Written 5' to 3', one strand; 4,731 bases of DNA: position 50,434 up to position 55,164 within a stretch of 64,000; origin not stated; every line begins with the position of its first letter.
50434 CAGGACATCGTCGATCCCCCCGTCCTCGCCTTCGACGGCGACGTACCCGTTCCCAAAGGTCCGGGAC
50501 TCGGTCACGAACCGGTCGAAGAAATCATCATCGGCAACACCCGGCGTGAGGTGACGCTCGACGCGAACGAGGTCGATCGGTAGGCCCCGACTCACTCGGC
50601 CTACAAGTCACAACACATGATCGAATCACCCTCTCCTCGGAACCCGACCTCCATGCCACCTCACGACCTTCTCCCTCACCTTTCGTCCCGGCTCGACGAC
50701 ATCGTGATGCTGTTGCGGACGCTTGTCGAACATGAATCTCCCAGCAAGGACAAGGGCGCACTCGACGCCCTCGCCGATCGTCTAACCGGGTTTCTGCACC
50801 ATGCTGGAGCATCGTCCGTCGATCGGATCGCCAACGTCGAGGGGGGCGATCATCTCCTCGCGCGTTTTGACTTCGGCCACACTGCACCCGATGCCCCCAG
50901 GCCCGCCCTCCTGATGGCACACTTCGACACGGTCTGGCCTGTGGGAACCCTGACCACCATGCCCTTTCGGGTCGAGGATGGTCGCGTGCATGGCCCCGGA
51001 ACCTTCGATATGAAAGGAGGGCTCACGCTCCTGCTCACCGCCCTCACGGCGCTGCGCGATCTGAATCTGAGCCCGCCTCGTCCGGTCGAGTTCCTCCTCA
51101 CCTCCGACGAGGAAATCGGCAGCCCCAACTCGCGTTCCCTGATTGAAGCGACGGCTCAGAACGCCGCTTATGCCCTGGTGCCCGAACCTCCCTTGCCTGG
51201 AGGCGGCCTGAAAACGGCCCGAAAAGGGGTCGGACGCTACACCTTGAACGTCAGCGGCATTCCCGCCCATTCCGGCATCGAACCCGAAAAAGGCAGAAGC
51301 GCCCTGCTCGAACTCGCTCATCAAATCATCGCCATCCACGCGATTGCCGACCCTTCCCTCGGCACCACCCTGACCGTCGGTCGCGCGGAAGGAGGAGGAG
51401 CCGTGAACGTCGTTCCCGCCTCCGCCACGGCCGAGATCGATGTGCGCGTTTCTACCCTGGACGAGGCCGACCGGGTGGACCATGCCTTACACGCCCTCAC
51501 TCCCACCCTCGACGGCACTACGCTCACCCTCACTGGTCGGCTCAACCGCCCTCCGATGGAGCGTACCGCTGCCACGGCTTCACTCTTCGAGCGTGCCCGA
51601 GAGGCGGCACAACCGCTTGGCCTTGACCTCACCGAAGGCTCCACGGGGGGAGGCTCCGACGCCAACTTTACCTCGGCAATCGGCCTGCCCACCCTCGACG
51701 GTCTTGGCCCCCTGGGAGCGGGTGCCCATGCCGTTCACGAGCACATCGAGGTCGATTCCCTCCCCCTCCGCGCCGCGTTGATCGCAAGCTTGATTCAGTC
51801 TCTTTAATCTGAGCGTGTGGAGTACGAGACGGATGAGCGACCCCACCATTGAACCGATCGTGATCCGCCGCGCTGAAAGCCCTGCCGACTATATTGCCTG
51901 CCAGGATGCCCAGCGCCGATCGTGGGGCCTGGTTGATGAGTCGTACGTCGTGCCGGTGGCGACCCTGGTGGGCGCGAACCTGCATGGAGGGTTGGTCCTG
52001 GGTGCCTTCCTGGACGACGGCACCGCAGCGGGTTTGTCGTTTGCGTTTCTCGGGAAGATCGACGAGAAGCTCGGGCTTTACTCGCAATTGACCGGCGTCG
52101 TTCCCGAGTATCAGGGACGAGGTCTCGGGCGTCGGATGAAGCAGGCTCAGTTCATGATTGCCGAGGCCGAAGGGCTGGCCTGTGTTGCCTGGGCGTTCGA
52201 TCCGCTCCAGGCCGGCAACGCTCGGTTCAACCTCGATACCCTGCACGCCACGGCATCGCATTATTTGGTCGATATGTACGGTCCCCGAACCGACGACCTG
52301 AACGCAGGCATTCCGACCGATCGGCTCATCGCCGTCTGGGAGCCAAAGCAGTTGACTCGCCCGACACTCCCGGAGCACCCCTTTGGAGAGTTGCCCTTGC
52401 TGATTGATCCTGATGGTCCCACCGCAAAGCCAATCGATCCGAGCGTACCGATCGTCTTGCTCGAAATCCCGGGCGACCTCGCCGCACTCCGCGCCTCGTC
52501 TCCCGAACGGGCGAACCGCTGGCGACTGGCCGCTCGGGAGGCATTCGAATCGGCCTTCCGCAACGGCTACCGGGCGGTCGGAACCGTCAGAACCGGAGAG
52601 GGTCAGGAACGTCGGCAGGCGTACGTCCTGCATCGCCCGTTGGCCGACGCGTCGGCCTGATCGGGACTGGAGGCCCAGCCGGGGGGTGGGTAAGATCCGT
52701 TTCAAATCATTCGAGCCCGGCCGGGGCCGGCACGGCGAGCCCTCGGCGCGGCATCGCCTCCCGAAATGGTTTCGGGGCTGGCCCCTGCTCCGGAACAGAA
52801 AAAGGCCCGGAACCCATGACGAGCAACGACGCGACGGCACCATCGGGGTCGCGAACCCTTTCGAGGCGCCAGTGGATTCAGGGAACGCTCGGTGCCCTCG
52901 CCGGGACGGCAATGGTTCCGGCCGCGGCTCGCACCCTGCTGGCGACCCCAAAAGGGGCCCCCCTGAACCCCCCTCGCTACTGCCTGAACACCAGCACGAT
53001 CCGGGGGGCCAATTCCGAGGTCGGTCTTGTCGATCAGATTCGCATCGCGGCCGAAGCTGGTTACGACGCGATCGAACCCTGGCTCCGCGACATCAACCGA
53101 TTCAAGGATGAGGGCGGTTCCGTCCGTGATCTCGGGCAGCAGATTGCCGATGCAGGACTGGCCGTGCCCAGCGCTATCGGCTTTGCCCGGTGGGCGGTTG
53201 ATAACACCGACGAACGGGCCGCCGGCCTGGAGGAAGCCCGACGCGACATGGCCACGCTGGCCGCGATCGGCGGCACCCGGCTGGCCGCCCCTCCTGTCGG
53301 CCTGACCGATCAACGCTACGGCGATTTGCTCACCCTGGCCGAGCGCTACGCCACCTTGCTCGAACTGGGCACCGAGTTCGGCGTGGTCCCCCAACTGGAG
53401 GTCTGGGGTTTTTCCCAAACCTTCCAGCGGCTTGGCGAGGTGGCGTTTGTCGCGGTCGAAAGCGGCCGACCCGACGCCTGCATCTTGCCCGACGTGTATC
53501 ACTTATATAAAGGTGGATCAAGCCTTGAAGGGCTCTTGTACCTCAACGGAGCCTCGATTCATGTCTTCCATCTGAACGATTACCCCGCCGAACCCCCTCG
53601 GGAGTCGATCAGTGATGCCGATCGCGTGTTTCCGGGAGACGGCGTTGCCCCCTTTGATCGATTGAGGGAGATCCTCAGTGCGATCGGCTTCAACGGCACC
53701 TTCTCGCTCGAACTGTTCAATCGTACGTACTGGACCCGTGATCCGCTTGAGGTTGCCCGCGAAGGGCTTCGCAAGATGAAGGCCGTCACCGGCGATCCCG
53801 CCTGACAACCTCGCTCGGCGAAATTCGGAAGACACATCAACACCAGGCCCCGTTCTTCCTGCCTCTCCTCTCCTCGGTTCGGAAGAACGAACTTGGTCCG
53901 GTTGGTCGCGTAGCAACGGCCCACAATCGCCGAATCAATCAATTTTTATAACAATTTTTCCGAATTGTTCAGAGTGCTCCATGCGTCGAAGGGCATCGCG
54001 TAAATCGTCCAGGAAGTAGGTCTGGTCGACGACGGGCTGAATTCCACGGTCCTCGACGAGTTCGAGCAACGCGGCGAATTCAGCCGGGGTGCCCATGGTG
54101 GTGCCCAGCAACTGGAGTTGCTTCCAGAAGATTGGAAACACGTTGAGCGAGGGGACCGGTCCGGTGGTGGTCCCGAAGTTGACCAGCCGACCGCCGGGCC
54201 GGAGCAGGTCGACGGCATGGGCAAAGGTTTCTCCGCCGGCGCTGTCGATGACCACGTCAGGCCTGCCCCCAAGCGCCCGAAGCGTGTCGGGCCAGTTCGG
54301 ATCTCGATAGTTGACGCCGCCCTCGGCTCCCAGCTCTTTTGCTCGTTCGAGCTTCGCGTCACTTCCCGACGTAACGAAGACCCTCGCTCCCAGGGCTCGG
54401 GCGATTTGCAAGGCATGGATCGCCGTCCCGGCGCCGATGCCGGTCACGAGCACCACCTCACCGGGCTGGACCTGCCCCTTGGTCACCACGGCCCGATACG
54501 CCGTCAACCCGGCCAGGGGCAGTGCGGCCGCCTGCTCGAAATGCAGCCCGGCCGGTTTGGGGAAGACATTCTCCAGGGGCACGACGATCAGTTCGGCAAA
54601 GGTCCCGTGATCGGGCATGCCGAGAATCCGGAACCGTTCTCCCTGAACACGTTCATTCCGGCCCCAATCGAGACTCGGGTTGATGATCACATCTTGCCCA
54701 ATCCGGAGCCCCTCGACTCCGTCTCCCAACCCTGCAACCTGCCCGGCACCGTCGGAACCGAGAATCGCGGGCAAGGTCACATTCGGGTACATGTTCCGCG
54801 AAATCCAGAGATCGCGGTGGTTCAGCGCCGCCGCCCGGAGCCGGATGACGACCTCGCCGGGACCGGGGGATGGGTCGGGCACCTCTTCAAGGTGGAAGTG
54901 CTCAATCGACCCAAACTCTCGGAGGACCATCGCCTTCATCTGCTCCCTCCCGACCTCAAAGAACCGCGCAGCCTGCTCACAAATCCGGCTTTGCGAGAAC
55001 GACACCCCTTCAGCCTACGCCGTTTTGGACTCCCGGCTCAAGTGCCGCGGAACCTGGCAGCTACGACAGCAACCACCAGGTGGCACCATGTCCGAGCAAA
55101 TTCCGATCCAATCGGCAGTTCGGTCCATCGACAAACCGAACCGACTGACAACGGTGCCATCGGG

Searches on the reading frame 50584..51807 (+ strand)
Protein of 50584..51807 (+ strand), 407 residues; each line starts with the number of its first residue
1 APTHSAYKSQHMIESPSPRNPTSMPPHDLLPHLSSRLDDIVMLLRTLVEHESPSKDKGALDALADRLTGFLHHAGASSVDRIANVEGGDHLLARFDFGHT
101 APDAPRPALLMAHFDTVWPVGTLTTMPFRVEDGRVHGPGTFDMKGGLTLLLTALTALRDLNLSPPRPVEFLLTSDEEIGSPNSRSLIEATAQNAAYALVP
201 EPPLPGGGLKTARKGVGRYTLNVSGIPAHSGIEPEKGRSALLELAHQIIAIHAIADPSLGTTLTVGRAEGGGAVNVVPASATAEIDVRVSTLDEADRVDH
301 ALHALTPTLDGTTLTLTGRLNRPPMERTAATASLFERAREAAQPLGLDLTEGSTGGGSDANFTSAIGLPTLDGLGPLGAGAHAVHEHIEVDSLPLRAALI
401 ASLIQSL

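Call 17: search_protein_families(library=pfam, proteins=[window:50584-51807:+], max_evalue=0.0001)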
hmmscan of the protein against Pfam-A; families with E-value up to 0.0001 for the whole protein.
window:50584-51807:+ (407 aa): 3 families
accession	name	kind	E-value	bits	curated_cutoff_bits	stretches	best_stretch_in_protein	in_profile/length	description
PF01546.33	Peptidase_M20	-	2.1e-35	122.9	24.6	1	109-405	1-205/206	Peptidase family M20/M25/M40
PF07687.19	M20_dimer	-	4.4e-19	68.8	21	1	211-305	1-98/107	Peptidase dimerisation domain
PF04389.22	Peptidase_M28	-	1.5e-05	25.2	21.3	1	104-194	10-84/193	Peptidase family M28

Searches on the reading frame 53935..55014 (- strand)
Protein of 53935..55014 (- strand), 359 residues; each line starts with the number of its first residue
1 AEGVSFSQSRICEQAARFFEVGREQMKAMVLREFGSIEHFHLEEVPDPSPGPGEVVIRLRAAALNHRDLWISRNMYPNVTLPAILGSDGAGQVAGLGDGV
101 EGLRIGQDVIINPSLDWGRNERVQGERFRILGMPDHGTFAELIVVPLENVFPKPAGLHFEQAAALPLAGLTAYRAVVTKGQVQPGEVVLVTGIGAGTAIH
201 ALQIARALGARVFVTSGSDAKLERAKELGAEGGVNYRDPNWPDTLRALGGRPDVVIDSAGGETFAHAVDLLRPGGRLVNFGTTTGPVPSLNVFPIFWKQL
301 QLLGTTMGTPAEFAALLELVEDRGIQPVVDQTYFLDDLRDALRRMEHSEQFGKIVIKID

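Call 18: search_protein_families(library=pfam, proteins=[window:53935-55014:-], max_evalue=0.0001)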
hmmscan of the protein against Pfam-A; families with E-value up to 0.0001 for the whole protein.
window:53935-55014:- (359 aa): 3 families
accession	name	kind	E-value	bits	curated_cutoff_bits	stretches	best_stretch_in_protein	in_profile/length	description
PF00107.32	ADH_zinc_N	-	2.4e-30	105.6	31.8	1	199-321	4-128/129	Zinc-binding dehydrogenase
PF08240.17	ADH_N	-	1.5e-20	73.8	23.5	1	51-154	1-103/104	Alcohol dehydrogenase GroES-like domain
PF13602.12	ADH_zinc_N_2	-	8.3e-20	72.5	27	1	228-356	1-134/134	Zinc-binding dehydrogenase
